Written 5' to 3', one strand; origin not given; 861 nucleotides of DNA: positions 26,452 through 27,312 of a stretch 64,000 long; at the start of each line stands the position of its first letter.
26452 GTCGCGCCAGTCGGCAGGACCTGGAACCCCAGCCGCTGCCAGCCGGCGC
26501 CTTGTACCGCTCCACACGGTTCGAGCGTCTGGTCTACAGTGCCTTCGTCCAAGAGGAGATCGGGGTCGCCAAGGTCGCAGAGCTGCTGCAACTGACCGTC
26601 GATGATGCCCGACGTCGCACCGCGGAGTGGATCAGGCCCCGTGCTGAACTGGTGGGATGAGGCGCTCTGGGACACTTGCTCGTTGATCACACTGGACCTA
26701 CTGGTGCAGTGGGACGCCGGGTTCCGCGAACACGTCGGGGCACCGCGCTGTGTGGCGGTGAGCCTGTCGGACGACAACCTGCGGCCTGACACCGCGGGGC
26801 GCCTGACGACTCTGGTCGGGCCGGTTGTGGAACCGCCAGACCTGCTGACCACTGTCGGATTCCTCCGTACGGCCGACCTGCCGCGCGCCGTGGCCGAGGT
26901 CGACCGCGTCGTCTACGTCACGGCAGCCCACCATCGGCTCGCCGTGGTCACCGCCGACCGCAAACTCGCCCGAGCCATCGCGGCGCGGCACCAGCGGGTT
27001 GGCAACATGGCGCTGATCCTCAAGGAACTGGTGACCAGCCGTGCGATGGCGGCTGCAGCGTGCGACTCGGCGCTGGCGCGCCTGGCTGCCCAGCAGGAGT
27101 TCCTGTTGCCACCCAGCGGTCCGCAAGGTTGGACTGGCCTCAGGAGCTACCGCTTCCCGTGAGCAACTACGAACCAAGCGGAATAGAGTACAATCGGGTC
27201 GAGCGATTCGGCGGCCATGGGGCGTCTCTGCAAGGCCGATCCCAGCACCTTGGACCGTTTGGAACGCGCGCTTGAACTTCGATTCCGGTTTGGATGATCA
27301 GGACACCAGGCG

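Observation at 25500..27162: tRNA-proximal XRE-HTH/M78-peptidase plus overlapping PIN-like gene pair (toxin-antitoxin or phage-defence-like module)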

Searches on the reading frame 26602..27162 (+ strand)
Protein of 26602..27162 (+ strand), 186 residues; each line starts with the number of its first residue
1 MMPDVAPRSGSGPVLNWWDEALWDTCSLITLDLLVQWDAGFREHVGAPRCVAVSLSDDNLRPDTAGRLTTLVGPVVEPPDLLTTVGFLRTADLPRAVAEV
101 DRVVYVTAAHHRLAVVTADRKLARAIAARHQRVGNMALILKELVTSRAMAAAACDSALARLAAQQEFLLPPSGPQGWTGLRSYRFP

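Call 3: search_protein_families(library=pfam, proteins=[window:26602-27162:+], max_evalue=1)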
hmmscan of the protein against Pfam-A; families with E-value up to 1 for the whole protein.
window:26602-27162:+ (186 aa): 2 families
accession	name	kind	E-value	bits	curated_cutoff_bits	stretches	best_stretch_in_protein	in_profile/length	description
PF01850.27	PIN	-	0.0062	17.6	23.6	1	95-125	85-117/120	PIN domain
PF07568.18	HisKA_2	-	0.074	13.6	22.3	1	118-163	25-70/76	Histidine kinase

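Call 4: search_protein_families(library=padloc, proteins=[window:26602-27162:+], max_evalue=1)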
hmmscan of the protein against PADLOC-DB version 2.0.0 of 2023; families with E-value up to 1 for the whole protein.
window:26602-27162:+ (186 aa): 0 families

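Call 6: search_protein_families(library=ncbifam, proteins=[window:26602-27162:+], max_evalue=1)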
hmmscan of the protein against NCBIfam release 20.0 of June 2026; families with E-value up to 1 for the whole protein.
window:26602-27162:+ (186 aa): 0 families

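Call 7: find_homologous_proteins(query=window:26602-27159:+, max_evalue=0.01)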
Query window:26602-27159:+ (186 aa): 8 proteins with E <= 0.01 among 562 candidates.
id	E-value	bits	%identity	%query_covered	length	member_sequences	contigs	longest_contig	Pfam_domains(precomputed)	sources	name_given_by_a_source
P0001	2.6e-96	339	99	85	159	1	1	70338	-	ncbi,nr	ncbi:MAG: hypothetical protein IT204_12955 [Fimbriimonadaceae bacterium]|nr:hypothetical protein [Fi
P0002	9.0e-68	246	66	92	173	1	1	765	-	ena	-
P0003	1.2e-38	151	48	92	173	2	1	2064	-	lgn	-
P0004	1.6e-33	135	44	92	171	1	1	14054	-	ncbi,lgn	-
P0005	5.0e-31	126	42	92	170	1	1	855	-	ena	-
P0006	9.5e-30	122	44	92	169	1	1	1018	-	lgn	-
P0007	5.7e-26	110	42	91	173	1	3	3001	PF01850.28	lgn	-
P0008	3.6e-25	107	41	91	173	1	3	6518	-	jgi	-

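Call 10: search_protein_families(library=pfam, alignment_id=A1, max_evalue=1)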
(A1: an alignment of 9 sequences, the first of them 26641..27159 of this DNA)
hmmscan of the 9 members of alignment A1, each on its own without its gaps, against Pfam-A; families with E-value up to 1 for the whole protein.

A. member 1, window:26641-27159:+ (173 aa): 2 families
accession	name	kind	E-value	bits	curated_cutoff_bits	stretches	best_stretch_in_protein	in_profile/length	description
PF01850.27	PIN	-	0.0054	17.8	23.6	1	82-112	85-117/120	PIN domain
PF07568.18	HisKA_2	-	0.064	13.8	22.3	1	105-150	25-70/76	Histidine kinase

B. families by the number of members that match (of 9 scanned): 4 families
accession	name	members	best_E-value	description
PF01850.27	PIN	9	3.1e-06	PIN domain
PF07568.18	HisKA_2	2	0.058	Histidine kinase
PF02639.20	DUF188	1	0.11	Uncharacterized BCR, YaiI/YqxD family COG1671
PF25772.1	HEAT_RRP12_N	1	0.22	RRP12-like, N-terminal HEAT repeats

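Call 11: find_encoding_contigs(protein=P0004, flank=7000)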
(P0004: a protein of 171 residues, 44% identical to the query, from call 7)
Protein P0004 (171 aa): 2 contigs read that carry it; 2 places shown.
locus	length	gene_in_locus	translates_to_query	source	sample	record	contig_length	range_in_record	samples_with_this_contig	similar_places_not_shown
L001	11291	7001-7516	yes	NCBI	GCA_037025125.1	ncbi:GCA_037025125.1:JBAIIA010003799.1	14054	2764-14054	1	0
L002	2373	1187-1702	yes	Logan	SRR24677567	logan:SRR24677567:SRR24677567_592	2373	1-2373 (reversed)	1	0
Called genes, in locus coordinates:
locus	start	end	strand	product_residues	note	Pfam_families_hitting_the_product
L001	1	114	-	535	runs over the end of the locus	PF04185:Phosphoesterase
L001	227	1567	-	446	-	PF04326:SLFN_AlbA_2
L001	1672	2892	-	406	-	PF10137:CAP12-PCTIR_TIR (weak)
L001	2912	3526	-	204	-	PF18967:PycTM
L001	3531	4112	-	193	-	PF02810:SEC-C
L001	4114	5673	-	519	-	PF00211:Guanylate_cyc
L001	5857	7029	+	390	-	PF13560:HTH_31, PF01381:HTH_3, PF12844:HTH_19 (weak), PF13443:HTH_26 (weak), PF06114:Peptidase_M78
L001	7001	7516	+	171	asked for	-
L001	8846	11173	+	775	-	PF00176:SNF2-rel_dom, PF04851:ResIII (weak), PF00271:Helicase_C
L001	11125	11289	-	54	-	?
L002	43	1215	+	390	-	PF13560:HTH_31, PF01381:HTH_3, PF12844:HTH_19 (weak), PF13443:HTH_26 (weak), PF06114:Peptidase_M78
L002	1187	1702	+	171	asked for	-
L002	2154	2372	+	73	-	?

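Call 12: find_encoding_contigs(protein=P0008, flank=7000)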
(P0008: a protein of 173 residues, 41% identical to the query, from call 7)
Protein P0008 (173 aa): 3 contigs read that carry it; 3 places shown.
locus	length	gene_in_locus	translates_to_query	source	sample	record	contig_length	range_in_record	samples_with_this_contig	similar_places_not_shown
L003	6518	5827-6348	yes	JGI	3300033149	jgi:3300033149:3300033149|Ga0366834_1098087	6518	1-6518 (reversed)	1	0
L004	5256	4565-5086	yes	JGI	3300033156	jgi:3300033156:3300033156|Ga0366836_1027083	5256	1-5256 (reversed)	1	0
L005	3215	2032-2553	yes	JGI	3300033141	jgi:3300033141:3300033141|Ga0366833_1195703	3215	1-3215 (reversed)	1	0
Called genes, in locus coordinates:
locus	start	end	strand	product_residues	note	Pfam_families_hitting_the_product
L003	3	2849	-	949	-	?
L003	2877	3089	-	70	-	PF12728:HTH_17, PF00376:MerR, PF13411:MerR_1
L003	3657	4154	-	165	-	-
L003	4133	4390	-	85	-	-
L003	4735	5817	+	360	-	PF01381:HTH_3, PF12844:HTH_19 (weak), PF13443:HTH_26 (weak), PF13560:HTH_31, PF06114:Peptidase_M78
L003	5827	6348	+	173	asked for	-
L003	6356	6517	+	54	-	?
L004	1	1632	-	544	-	?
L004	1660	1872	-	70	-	PF12728:HTH_17, PF00376:MerR, PF13411:MerR_1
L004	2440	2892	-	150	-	-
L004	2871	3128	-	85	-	-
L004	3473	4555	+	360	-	PF01381:HTH_3, PF12844:HTH_19 (weak), PF13443:HTH_26 (weak), PF13560:HTH_31, PF06114:Peptidase_M78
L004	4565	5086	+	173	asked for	-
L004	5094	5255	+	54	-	?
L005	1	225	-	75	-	?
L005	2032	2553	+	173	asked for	-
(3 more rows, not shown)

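Call 16: find_encoding_contigs(protein=P0007, flank=5000)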
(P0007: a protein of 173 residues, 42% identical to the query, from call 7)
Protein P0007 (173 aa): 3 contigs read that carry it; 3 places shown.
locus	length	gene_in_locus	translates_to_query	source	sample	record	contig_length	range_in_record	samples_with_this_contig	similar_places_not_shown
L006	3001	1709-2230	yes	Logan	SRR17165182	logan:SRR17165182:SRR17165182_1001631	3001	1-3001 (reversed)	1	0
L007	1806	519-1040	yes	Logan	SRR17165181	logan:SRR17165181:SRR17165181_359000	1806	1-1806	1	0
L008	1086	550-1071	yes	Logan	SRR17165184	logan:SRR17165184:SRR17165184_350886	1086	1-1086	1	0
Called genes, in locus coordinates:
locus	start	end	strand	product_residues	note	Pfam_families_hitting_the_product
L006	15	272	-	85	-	-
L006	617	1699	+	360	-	PF01381:HTH_3, PF12844:HTH_19 (weak), PF13443:HTH_26 (weak), PF13560:HTH_31, PF06114:Peptidase_M78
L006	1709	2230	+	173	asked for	PF01850:PIN (weak)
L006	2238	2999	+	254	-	?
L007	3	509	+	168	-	?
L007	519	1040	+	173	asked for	PF01850:PIN (weak)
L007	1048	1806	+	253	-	?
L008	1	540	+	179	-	?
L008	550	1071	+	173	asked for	PF01850:PIN (weak)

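Call 19: search_protein_representatives(alignment_id=A1)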
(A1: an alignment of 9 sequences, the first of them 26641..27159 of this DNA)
Query: 9 sequences, 170 profile positions. Proteins with E-value up to 0.001 (for the whole library): 89; up to 1e-10: 74; up to 1e-30: 33. The best 89 are listed.
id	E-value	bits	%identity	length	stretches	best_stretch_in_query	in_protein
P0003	5.9e-76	270.4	-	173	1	1-170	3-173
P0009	8.0e-65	234.1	-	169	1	1-170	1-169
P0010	2.0e-63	229.6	-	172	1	1-170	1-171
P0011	1.2e-58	214.1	-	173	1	1-170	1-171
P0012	3.2e-56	206.1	-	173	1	2-170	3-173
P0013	7.6e-55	201.7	-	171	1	1-170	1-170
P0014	9.7e-55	201.3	-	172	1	1-170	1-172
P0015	1.5e-52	194.2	-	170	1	1-170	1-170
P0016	9.0e-51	188.4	-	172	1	1-170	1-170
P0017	6.2e-47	175.9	-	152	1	21-169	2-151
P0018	1.2e-46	175.0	-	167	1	1-170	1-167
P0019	6.0e-46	172.7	-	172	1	2-170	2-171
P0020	4.0e-45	170.0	-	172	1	2-170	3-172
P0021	4.3e-45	169.9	-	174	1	1-169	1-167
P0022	4.8e-45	169.8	-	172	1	1-169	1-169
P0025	8.7e-41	155.9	-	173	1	1-170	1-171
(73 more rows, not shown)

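Call 25: find_related_loci(query=A3, collection=genome_contigs, flank=8000)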
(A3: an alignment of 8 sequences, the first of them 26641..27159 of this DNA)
Query A3 (173 aa) in genome_contigs; peptide patterns used: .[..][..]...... (x = any residue, [..] = any of these).
14 stretches matched a pattern; 12 encode a relative of the query (tblastn E <= 1e-3); 12 distinct loci.
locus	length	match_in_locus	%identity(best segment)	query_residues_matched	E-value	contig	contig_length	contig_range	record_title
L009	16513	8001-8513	42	2-173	8e-40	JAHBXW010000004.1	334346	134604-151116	MAG: Planctomyces sp. isolate ACE_PLA29 PLA29_4, whole genome shotgun sequence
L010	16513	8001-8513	42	2-173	2e-36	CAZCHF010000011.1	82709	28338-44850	MAG TPA_asm: uncultured Candidatus Kuenenia sp. isolate binchicken_co319_190 genome assembly, contig: NODE_407_length_82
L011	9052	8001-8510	38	2-172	5e-35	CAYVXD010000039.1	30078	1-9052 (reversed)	MAG TPA_asm: uncultured Candidatus Sumerlaeota bacterium isolate binchicken_co34_487 genome assembly, contig: NODE_2237_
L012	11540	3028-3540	40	2-173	2e-33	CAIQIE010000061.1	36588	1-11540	MAG: uncultured Planctomycetaceae bacterium isolate ErkenSummer_bin-6500 genome assembly, contig: bin-6500:061/446, whol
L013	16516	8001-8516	44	2-173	3e-33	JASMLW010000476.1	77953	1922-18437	MAG: Pirellulaceae bacterium isolate Arabian9_MAG_5 c_000001324125, whole genome shotgun sequence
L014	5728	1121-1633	41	2-173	5e-33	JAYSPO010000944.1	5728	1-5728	MAG: Candidatus Kuenenia sp. isolate GFS_11547 GFS_11547_943, whole genome shotgun sequence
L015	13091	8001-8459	44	2-154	4e-30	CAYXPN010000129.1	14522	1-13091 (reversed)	MAG TPA_asm: uncultured Planctomycetaceae bacterium isolate binchicken_co17_32 genome assembly, contig: NODE_9660_length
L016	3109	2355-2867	37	2-173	3e-29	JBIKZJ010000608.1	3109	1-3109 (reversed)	MAG: Schlesneria sp. isolate ME2016-04-13_3300034068_group7_bin65 Rohwer_bin1759_scaffold_26770_c1, whole genome shotgun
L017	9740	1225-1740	37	1-173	8e-28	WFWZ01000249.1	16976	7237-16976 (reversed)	MAG: Planctomycetaceae bacterium isolate S141_3 k151_279273, whole genome shotgun sequence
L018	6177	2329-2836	42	2-172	9e-28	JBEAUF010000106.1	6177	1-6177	MAG: Planctomycetota bacterium isolate NASQAN2011_177_B_bin.12 scaffold_1039855, whole genome shotgun sequence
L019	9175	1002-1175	39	2-59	1e-6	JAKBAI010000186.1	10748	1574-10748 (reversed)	MAG: Planctomycetota bacterium isolate ZJ2.bin22 NODE_7263_length_10748_cov_1.513134, whole genome shotgun sequence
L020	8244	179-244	68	2-23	2e-5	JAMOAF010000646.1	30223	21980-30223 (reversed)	MAG: Planctomycetota bacterium isolate Bin_67 Bin_67_scaffold_4448, whole genome shotgun sequence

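Call 30: predict_structure(alignment_id=A2)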
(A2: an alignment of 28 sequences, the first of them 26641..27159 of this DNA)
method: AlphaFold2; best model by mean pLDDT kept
length: 173 residues; sequences in the alignment: 28
mean_pLDDT: 95.6   pTM: 0.90
mean pLDDT of the five models: 95.6, 95.3, 94.9, 94.9, 94.2
residues with pLDDT >= 90: 159; 70-90: 14; 50-70: 0; < 50: 0
segments of 3 or more residues with pLDDT < 50: none
pLDDT, mean of each block of 10 residues (from residue 1): 94 97 97 97 88 96 97 92 91 98 97 96 98 98 98 95 97 94
secondary structure, 60 per line:
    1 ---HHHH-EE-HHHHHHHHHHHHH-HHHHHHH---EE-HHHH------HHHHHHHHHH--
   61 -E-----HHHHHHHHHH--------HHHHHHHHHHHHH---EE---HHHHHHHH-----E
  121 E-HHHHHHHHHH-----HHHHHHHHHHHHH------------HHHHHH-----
elements in order: H4-7 H12-24 H26-32 H39-42 H49-58 H68-77 H86-98 H107-114 H123-132 H138-150 H163-168

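Call 38: search_solved_structures(query=A2, max_evalue=10, show_alignments=3)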
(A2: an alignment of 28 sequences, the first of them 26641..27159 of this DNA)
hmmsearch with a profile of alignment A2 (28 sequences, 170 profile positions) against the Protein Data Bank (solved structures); distinct sequences matched with E-value up to 10: 14.
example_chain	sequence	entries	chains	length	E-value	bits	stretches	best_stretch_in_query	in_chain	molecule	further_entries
1h3o_B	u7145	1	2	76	0.055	16.5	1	67-126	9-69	TRANSCRIPTION INITIATION FACTOR TFIID 20/15 KDA SUBUNITS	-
30ff_DL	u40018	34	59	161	0.26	14.3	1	67-126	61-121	Transcription initiation factor TFIID subunit 12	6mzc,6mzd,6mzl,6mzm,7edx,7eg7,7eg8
7vf3_B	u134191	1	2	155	0.39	13.7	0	35-86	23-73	Uteroglobin,PB1m7 peptide,Uteroglobin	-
7ecv_I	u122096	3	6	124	0.58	13.2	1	93-152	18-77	AcrIF14 | AcrF14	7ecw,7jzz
7du0_A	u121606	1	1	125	0.58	13.2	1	93-152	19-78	AcrIF14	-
7vg7_B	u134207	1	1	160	0.83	12.7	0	35-79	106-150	Uteroglobin,PB1m6A9 peptide,Uteroglobin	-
9j7p_A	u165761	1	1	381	1.3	12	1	13-100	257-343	Cystathionine gamma-synthase homolog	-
7md9_H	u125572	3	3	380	1.5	11.8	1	13-100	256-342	Bifunctional cystathionine gamma-lyase/homocysteine desulfhydrase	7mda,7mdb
7md1_H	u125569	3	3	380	1.5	11.8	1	13-100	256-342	Bifunctional cystathionine gamma-lyase/homocysteine desulfhydrase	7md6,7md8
9j7q_A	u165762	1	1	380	1.6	11.8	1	13-100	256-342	Cystathionine gamma-synthase homolog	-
9j7r_A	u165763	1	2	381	1.6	11.8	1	13-100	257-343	Cystathionine gamma-synthase homolog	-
7mcb_H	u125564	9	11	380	1.6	11.8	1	13-100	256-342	Bifunctional cystathionine gamma-lyase/homocysteine desulfhydrase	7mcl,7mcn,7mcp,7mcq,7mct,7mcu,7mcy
6kgz_A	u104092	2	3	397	1.6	11.7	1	13-100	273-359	Cystathionine gamma-lyase | Cystathionine gamma lyase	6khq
9xlu_A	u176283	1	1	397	1.7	11.7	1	13-100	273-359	Cystathionine gamma-synthase homolog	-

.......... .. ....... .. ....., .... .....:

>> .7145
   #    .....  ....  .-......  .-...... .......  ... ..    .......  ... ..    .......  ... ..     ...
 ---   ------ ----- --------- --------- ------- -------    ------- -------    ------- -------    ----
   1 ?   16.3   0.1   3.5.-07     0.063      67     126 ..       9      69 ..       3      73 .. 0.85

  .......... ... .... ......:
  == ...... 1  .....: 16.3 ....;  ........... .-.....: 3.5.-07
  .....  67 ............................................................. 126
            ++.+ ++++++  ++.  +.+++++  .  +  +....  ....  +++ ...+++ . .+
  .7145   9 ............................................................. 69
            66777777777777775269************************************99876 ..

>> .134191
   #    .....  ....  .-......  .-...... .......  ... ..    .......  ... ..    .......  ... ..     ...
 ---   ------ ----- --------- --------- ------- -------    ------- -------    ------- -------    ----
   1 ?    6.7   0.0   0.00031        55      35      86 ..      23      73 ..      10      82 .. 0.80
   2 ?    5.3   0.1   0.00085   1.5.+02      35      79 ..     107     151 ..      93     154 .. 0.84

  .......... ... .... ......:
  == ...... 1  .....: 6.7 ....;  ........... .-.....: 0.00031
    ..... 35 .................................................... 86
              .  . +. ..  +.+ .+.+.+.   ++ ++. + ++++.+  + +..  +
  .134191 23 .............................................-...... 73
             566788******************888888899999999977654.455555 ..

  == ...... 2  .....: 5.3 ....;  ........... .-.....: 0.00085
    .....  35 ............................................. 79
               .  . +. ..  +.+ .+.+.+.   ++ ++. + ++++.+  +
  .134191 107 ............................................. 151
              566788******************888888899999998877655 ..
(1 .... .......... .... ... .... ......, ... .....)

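Call 41: fold_search(model_id=the predicted structure, library=pdb)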
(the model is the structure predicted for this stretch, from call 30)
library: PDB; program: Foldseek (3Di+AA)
matches with E <= 10: 440; with E <= 0.001: 0
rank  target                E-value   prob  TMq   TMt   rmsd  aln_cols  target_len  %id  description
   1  1v8p_B                1.5e-03  1.00  0.47  0.58   4.4       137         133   19  Crystal structure of PAE2754 from Pyrobaculum aerophilum (released 2004-02-10)
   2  1v8o_B                2.9e-03  1.00  0.47  0.58   5.4       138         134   16  Crystal Structure of PAE2754 from Pyrobaculum aerophilum (released 2004-02-10)
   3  3h87_A                3.9e-03  1.00  0.46  0.56   4.7       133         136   15  Rv0301 Rv0300 Toxin Antitoxin Complex from Mycobacterium tuberculosis (released 2009-05-05)
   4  1v8o_C                4.2e-03  1.00  0.48  0.60   5.2       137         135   15  Crystal Structure of PAE2754 from Pyrobaculum aerophilum (released 2004-02-10)
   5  1v8p_A                4.4e-03  1.00  0.49  0.61   4.2       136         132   19  Crystal structure of PAE2754 from Pyrobaculum aerophilum (released 2004-02-10)
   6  1v8p_C                4.7e-03  1.00  0.48  0.59   4.3       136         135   19  Crystal structure of PAE2754 from Pyrobaculum aerophilum (released 2004-02-10)
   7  1v8o_F                5.3e-03  1.00  0.47  0.58   5.4       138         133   16  Crystal Structure of PAE2754 from Pyrobaculum aerophilum (released 2004-02-10)
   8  5ecw_A                6.0e-03  1.00  0.42  0.52   5.1       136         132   14  Structure of the Shigella flexneri VapC mutant D7A (released 2016-02-17)
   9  5h4g_A                6.3e-03  1.00  0.47  0.54   5.0       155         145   12  Structure of PIN-domain protein (VapC4 toxin) from Pyrococcus horikoshii determined at 1.77 A resolution (released 2016-11-23)
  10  1v8o_A                6.7e-03  1.00  0.48  0.61   4.3       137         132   18  Crystal Structure of PAE2754 from Pyrobaculum aerophilum (released 2004-02-10)
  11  5sv2                  7.1e-03  1.00  0.45  0.55   4.8       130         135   16  Toxin VapC21 from Mycobacterium tuberculosis (released 2016-09-14)
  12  3ix7_B                7.1e-03  1.00  0.43  0.54   5.1       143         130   17  Crystal structure of a domain of functionally unknown protein from Thermus thermophilus HB8 (released 2009-09-22)
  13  1v8p_F                7.6e-03  1.00  0.47  0.55   5.3       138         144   16  Crystal structure of PAE2754 from Pyrobaculum aerophilum (released 2004-02-10)
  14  1o4w                  7.6e-03  1.00  0.40  0.53   5.1       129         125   18  CRYSTAL STRUCTURE OF a PIN (PILT N-TERMINUS) DOMAIN CONTAINING PROTEIN (AF0591) FROM ARCHAEOGLOBUS FULGIDUS AT 1.90 A RE (released 2003-07-29)
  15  2lcq_MODEL_1_A        9.1e-03  1.00  0.48  0.51   4.6       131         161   10  Solution structure of the endonuclease Nob1 from P.horikoshii (released 2011-12-14)
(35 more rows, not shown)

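Call 44: find_encoding_contigs(protein=P0012, flank=8000, max_places=4)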
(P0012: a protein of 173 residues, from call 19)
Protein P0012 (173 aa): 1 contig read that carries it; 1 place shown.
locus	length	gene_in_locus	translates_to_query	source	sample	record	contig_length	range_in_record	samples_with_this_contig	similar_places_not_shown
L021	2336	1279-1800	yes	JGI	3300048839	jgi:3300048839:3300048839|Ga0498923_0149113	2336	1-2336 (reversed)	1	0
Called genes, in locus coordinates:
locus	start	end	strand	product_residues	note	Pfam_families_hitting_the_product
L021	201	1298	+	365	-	PF01381:HTH_3, PF12844:HTH_19 (weak), PF13443:HTH_26, PF13560:HTH_31, PF06114:Peptidase_M78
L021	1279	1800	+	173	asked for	-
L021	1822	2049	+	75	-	PF09954:DUF2188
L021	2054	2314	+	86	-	-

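Call 45: find_encoding_contigs(protein=window:26683-27162:+, flank=10000, max_places=4)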
Protein window:26683-27162:+ (159 aa): no gene with exactly this product is on record in the collection.

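Call 46: find_encoding_contigs(protein=P0001, flank=10000, max_places=4)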
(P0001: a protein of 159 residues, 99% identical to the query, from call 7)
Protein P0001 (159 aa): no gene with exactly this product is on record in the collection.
